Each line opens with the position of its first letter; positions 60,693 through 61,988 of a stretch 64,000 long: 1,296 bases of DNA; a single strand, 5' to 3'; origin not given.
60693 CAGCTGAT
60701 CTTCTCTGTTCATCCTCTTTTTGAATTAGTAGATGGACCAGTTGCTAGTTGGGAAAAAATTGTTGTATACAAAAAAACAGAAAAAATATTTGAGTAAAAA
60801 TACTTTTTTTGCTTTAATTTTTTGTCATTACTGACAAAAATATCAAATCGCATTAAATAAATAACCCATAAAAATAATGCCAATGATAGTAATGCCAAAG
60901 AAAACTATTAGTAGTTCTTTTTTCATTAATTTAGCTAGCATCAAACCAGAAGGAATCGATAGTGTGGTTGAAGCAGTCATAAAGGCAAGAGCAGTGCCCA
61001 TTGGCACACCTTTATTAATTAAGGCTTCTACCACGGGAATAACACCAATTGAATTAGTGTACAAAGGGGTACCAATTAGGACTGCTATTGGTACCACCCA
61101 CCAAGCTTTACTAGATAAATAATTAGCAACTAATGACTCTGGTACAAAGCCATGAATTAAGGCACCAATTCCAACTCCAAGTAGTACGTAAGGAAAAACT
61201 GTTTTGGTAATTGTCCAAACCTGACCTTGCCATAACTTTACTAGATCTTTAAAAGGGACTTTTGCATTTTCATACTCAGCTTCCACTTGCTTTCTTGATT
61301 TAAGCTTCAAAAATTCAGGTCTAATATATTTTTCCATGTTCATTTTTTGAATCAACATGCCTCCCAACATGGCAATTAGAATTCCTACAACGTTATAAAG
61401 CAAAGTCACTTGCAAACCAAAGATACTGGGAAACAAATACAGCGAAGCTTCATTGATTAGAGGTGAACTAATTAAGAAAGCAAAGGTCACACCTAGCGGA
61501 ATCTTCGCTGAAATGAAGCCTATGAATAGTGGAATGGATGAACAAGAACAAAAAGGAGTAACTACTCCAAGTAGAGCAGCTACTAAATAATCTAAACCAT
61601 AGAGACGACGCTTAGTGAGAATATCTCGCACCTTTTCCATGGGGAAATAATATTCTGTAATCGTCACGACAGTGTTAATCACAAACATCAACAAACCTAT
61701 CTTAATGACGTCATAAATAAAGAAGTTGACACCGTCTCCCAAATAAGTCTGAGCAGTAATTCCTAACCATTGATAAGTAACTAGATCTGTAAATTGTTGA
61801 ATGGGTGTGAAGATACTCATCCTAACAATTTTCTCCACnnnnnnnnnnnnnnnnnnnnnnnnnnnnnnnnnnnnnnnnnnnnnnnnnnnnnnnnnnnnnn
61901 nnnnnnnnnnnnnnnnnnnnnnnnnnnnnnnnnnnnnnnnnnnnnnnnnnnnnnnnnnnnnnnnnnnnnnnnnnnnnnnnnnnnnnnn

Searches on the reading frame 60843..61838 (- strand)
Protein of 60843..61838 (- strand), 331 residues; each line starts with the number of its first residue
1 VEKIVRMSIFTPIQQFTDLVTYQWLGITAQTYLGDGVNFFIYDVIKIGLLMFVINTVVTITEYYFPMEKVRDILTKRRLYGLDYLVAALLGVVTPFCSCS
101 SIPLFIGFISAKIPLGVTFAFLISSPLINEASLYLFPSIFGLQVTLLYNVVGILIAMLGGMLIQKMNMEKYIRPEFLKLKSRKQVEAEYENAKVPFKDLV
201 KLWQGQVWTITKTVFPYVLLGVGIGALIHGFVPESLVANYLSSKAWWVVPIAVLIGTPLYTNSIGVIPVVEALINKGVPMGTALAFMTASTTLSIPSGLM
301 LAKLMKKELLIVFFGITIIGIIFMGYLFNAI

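Call 89: search_protein_families(library=pfam, proteins=[window:60843-61838:-], max_evalue=0.00001)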
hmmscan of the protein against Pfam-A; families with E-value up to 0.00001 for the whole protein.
window:60843-61838:- (331 aa): 1 family
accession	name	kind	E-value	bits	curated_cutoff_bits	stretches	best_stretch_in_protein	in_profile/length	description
PF03773.19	ArsP_1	-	1.2e-59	202.3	32.3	1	37-329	6-293/294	Predicted permease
